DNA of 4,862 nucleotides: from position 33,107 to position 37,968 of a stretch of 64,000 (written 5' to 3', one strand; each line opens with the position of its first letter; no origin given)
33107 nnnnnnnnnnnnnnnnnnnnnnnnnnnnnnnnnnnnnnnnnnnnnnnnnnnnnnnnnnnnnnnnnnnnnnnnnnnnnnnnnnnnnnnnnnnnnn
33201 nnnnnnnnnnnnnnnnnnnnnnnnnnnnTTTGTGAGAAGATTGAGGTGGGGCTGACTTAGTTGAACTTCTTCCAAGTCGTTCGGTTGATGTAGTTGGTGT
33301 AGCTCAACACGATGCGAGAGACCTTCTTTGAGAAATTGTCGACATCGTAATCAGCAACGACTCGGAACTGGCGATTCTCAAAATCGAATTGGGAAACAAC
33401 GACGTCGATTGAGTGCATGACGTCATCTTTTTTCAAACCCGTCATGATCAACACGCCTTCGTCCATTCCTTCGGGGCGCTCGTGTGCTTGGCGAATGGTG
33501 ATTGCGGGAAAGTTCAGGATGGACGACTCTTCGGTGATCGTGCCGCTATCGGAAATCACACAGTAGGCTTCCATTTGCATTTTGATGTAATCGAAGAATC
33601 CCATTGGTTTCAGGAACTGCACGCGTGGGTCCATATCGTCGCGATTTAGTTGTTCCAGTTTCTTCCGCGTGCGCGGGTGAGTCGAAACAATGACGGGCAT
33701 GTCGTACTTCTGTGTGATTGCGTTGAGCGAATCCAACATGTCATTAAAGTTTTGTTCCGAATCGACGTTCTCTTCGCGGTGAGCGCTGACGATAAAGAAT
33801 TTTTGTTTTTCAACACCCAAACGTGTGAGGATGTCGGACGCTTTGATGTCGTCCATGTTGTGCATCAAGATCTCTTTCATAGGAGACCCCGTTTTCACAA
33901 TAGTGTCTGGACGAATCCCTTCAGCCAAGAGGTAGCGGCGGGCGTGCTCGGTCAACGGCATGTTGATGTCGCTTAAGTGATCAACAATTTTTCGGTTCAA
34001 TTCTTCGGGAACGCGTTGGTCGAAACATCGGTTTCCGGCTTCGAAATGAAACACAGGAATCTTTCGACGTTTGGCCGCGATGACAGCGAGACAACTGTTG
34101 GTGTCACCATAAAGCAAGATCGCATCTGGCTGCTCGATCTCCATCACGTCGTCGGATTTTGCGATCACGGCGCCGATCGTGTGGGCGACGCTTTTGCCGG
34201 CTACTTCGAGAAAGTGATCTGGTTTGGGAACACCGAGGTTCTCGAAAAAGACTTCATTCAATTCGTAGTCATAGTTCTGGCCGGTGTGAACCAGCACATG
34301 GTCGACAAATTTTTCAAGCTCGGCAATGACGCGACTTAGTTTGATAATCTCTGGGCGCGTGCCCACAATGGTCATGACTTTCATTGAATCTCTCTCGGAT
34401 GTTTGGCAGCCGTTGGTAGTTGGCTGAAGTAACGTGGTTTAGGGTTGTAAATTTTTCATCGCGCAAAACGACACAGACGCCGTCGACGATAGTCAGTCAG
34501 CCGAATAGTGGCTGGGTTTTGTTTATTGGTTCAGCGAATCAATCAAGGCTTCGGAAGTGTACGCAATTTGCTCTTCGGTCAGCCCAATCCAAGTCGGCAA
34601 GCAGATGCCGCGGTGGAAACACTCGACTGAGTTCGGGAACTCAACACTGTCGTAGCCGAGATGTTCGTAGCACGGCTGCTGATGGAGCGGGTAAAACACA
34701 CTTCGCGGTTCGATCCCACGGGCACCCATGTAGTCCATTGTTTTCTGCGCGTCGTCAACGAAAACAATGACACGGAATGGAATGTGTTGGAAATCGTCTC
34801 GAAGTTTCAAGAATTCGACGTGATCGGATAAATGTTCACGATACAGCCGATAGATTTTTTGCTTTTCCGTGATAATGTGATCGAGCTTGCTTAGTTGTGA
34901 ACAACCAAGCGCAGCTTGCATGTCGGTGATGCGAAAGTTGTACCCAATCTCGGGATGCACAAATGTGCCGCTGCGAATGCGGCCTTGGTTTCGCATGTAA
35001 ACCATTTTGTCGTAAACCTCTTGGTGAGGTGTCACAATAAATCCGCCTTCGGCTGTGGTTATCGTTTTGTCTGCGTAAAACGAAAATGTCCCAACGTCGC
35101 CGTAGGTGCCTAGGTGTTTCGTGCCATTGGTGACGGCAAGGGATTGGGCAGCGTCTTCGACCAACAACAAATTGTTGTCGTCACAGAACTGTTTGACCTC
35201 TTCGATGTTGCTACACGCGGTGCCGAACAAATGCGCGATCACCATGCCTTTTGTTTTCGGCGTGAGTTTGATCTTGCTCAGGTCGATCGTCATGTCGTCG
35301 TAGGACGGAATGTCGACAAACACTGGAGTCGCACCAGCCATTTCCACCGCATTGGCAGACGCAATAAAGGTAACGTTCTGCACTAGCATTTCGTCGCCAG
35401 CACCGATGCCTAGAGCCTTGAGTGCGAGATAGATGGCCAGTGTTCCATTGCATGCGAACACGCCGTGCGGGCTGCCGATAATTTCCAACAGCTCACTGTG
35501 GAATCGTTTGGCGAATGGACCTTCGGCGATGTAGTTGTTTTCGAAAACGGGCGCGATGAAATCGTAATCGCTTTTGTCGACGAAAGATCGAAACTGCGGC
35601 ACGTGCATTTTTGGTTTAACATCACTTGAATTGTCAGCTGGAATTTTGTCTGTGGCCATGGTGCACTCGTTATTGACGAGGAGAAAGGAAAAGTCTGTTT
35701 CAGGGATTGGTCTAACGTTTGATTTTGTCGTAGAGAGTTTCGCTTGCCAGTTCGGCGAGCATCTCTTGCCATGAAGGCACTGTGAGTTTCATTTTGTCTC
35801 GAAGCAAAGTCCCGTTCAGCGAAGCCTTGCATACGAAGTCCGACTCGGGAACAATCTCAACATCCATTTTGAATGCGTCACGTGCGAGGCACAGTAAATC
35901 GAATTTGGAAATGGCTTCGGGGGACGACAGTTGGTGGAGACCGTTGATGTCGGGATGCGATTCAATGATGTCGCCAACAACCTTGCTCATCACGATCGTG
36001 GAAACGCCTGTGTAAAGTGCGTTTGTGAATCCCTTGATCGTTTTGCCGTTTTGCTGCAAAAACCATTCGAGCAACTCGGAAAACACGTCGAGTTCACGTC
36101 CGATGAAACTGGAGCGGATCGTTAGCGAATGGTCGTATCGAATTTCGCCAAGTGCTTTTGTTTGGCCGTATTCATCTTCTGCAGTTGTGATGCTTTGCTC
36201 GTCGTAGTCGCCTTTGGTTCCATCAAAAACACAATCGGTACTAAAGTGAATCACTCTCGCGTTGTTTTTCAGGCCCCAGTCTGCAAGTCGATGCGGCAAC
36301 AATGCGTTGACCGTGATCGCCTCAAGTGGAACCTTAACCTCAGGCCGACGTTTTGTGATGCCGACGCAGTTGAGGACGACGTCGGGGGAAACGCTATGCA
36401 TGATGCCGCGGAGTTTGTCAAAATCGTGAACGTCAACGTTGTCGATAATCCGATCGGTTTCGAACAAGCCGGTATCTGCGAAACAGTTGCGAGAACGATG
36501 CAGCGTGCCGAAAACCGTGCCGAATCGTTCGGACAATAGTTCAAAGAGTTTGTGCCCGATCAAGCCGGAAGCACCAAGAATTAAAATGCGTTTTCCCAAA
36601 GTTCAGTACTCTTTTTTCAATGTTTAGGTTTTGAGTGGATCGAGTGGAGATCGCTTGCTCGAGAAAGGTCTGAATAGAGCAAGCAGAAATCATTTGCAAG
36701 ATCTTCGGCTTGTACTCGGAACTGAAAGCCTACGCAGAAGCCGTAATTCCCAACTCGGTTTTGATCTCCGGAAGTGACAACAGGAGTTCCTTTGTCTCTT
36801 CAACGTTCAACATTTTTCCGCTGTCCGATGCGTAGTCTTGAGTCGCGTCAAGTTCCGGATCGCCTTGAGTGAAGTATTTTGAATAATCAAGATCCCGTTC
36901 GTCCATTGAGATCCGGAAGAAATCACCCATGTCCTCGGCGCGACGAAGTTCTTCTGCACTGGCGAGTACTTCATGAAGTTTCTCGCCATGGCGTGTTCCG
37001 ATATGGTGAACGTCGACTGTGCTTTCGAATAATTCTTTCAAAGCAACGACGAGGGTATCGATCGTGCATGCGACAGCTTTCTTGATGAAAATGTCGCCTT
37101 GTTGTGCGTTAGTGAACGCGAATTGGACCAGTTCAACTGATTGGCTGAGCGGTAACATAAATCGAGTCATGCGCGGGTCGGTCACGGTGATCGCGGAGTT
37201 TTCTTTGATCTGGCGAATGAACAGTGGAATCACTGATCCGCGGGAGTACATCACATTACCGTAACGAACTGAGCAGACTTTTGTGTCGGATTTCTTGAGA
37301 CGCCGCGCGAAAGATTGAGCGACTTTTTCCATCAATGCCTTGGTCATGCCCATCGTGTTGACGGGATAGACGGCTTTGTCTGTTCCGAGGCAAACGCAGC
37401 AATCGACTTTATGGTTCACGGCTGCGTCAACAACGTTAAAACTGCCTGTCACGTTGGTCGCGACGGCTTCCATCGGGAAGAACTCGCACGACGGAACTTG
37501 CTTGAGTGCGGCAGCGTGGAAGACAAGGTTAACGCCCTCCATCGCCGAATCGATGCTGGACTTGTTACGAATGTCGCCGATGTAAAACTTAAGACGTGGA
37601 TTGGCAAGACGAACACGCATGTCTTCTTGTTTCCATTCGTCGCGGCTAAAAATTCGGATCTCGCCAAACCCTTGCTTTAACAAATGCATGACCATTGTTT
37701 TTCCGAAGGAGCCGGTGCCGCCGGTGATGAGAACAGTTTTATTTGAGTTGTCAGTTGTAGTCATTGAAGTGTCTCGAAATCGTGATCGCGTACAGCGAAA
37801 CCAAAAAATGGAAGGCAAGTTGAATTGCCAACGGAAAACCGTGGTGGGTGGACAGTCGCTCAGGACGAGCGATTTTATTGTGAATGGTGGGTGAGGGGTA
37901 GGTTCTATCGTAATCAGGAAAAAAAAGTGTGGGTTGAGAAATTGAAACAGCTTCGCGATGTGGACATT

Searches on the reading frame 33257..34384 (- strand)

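Call 85: search_protein_families(library=pfam, proteins=[window:33257-34384:-], max_evalue=0.00001)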
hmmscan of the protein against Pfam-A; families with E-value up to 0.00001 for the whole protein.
window:33257-34384:- (375 aa): 1 family
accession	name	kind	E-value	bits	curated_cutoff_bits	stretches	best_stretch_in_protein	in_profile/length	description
PF02350.25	Epimerase_2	-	9.3e-93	311.3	30.6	1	25-356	7-343/347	UDP-N-acetylglucosamine 2-epimerase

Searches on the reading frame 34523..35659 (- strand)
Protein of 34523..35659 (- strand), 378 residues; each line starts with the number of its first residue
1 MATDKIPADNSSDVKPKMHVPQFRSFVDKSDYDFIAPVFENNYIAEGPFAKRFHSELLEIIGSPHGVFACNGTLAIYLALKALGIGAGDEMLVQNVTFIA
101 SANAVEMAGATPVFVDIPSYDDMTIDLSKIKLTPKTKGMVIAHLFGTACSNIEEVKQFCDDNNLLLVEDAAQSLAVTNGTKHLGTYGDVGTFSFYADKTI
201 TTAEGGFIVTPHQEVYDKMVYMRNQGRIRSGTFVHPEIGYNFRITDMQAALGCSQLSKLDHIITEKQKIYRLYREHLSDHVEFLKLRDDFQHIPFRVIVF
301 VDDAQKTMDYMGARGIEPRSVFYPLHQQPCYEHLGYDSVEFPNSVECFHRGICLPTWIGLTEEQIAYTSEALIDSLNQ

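Call 85: search_protein_families(library=pfam, proteins=[window:34523-35659:-], max_evalue=0.00001)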
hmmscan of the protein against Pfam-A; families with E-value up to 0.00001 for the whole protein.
window:34523-35659:- (378 aa): 2 families
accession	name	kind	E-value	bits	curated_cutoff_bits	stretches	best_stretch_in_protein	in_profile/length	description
PF01041.23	DegT_DnrJ_EryC1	-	3.9e-87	293.2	19.8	1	35-371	11-358/360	DegT/DnrJ/EryC1/StrS aminotransferase family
PF01212.27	Beta_elim_lyase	-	1.9e-06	27.9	27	1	45-290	29-215/288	Beta-eliminating lyase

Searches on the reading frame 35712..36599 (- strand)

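Call 85: search_protein_families(library=pfam, proteins=[window:35712-36599:-], max_evalue=0.00001)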
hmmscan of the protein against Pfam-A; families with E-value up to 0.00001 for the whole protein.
window:35712-36599:- (295 aa): 3 families
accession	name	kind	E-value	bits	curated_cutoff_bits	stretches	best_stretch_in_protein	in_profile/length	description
PF04321.23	RmlD_sub_bind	-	2.2e-23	83.2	27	1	4-286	2-283/287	RmlD substrate binding domain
PF01370.27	Epimerase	-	8.4e-17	61.8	20.9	1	5-152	1-150/240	NAD dependent epimerase/dehydratase family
PF16363.11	GDP_Man_Dehyd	-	4.9e-08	33.2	27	1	6-152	1-161/332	GDP-mannose 4,6 dehydratase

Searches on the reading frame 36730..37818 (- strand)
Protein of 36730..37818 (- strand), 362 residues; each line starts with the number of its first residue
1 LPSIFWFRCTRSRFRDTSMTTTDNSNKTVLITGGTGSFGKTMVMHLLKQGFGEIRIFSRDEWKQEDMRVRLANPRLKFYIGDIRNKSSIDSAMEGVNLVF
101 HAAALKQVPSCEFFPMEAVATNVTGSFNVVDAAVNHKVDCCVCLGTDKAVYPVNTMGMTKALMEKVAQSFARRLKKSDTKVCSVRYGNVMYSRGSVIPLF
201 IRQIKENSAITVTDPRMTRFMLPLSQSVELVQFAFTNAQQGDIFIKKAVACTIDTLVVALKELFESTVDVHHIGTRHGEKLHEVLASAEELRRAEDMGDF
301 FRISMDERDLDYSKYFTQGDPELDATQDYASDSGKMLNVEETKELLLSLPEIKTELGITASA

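Call 9: search_protein_families(library=pfam, proteins=[window:36730-37818:-], max_evalue=0.001)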
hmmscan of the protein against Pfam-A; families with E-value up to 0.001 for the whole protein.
window:36730-37818:- (362 aa): 11 families
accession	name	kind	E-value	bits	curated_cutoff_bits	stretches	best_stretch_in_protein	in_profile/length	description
PF02719.21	Polysacc_synt_2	-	4.4e-95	318.7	20.2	1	29-303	1-291/293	Polysaccharide biosynthesis protein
PF01370.27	Epimerase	-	3e-19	69.8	20.9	1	29-213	1-202/240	NAD dependent epimerase/dehydratase family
PF08485.16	Polysacc_syn_2C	-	3.7e-16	59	25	1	306-353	1-48/48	Polysaccharide biosynthesis protein C-terminal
PF01073.25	3Beta_HSD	-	3.7e-15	56.1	22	1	30-152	1-122/280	3-beta hydroxysteroid dehydrogenase/isomerase family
PF16363.11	GDP_Man_Dehyd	-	3.3e-12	46.9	27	1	30-139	1-119/332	GDP-mannose 4,6 dehydratase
PF05368.20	NmrA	-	2.1e-10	41.1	27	1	26-217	2-181/298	NmrA-like family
PF13460.12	NAD_binding_10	-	4e-10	40.3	27.2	1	33-187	1-144/184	NAD(P)H-binding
PF08659.16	KR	-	4.7e-07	30.3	22.6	1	28-150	2-140/180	KR domain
PF04321.23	RmlD_sub_bind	-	9.9e-07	28.5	27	1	28-139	2-95/287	RmlD substrate binding domain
PF00106.31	adh_short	-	9.6e-06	25.6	26.6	1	27-136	1-122/195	short chain dehydrogenase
PF07993.18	NAD_binding_4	-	0.00015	21.5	20.1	0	31-162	1-152/258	Male sterility protein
